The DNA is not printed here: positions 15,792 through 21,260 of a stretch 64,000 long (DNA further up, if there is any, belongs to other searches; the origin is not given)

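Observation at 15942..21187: Giant MYXO-CTERM-anchored M36 fungalysin-type protease with a PA domain and five PKD-like domains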

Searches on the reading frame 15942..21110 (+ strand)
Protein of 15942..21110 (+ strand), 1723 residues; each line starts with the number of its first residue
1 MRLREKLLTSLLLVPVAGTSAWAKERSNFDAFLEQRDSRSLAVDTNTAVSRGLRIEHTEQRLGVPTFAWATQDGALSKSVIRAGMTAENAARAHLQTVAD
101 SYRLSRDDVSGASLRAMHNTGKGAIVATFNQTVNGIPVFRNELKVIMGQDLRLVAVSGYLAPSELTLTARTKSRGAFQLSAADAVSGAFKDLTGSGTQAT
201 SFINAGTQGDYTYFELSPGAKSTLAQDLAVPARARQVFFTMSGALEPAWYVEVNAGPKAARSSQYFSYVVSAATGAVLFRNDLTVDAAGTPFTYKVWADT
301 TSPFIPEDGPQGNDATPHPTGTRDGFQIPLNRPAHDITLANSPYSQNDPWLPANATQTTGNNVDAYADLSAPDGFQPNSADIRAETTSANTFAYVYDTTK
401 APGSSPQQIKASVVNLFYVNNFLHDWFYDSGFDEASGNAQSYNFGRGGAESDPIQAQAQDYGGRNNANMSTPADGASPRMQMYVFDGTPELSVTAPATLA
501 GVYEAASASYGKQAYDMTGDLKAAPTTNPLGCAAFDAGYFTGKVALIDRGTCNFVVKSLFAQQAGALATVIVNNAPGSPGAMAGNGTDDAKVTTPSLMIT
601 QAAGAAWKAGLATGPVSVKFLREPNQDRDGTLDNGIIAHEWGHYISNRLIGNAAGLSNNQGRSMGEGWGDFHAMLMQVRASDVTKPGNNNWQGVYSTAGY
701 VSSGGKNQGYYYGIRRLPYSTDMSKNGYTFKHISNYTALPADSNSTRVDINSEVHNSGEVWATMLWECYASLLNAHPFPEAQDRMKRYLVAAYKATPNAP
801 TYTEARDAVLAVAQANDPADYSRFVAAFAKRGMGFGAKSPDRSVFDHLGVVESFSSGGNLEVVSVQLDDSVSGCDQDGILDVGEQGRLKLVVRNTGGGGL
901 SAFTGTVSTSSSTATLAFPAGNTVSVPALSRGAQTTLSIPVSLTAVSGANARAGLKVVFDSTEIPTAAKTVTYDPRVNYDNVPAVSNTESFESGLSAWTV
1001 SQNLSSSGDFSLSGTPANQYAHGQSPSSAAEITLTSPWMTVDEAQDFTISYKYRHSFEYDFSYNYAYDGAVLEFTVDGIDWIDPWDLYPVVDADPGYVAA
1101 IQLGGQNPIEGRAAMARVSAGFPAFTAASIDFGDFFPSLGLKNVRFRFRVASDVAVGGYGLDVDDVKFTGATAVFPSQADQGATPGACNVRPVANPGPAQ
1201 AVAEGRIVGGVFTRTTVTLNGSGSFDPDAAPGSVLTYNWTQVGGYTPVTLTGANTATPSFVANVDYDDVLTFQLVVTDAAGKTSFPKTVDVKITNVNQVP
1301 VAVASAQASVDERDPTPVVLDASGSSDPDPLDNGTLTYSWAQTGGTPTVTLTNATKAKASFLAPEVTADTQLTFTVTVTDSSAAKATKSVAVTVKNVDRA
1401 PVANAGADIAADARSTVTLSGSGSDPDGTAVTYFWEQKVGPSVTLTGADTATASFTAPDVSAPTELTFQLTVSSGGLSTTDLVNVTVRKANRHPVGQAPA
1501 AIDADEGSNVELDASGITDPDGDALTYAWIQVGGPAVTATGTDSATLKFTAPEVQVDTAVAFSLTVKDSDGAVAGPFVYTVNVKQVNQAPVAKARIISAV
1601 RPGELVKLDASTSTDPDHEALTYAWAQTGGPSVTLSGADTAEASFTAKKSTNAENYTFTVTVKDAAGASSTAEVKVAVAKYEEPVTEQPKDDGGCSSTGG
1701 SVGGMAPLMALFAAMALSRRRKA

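Call 6: search_protein_families(library=pfam, proteins=[window:15942-21110:+], max_evalue=0.1)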
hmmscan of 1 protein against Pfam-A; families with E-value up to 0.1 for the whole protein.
window:15942-21110:+ (1723 aa): 14 families
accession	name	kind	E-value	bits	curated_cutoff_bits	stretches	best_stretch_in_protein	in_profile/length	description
PF02128.21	Peptidase_M36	-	1.7e-80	271.4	23.3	1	342-837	29-368/368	Fungalysin metallopeptidase (M36)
PF22352.2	K319L-like_PKD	-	1.7e-73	243.1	27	5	1601-1678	9-84/84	K319L-like, PKD domain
PF21027.3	Sde0182_C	-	3.4e-26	92.1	27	3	1606-1665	2-68/83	Cellulose-binding protein Sde0182, C-terminal domain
PF17963.7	Big_9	-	9e-21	75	23.6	4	1587-1676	1-88/89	Bacterial Ig domain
PF02225.27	PA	-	2e-17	63.5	23.9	1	518-607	2-95/95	PA domain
PF02010.21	REJ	-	2.5e-16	59.8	25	4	1214-1355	99-262/452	REJ domain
PF18911.6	PKD_4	-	6.5e-16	58.6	27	3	1587-1678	1-85/85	PKD domain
PF17803.7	Cadherin_4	-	1.1e-06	29.5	25.1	3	1483-1534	3-56/71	Bacterial cadherin-like domain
PF13895.12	Ig_2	-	0.00022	21.8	27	0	1211-1288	11-76/79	Immunoglobulin domain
PF18968.5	DUF5707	-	0.00048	20.5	26.8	1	1355-1394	2-41/98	Family of unknown function (DUF5707)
PF05345.18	He_PIG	-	0.0011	19.9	24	2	1607-1678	22-95/96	Putative Ig domain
PF16407.11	PKD_2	-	0.0012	19.6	39.2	0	1586-1676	13-106/157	PKD-like family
PF07504.19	FTP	-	0.0043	17.3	21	1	117-158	8-49/51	Fungalysin/Thermolysin Propeptide Motif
PF20164.4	GspA_SrpA_N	-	0.0061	17.4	27.4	1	1606-1679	44-112/117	GspA/SrpA SigLec-like domain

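Call 7: search_protein_families(library=ncbifam, proteins=[window:15942-21110:+], max_evalue=0.1)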
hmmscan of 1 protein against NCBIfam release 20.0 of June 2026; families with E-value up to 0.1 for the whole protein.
window:15942-21110:+ (1723 aa): 9 families
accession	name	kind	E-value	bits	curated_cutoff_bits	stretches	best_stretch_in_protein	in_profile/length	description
NF038112.1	myxo_dep_M36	subfamily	0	2598.4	1500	2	1-1588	1-1568/1604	myxosortase-dependent M36 family metallopeptidase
NF038111.1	rhom_dep_M36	equivalog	0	1191.2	1700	5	37-1303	38-1285/1315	rhombosortase-dependent M36 family metallopeptidase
NF038113.1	T9SSA_dep_M36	equivalog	9.4e-120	401.2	885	1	83-839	15-758/869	T9SS-dependent M36 family metallopeptidase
NF012211.1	tand_rpt_95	domain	1.2e-20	73.3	90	4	1518-1594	20-95/98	tandem-95 repeat protein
TIGR03382.1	GC_trans_RRR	domain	5.7e-05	23.6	15.85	1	1694-1721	1-26/27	MYXO-CTERM sorting domain-containing protein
NF033932.1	LapB_rpt_80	domain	0.00096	19.4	45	0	1373-1418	4-49/83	LapB repeat-containing protein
TIGR03901.2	MYXO-CTERM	domain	0.0014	19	20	1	1693-1721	3-32/34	MYXO-CTERM sorting domain-containing protein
NF041936.1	MXAN_0125_fam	equivalog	0.0017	18.4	65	1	1633-1721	88-169/169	MXAN_0125 family MYXO-CTERM protein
TIGR03900.1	prc_long_Delta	hypoth_equivalog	0.0038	15.2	660.95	1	864-945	670-749/973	MXAN_5808 family serine peptidase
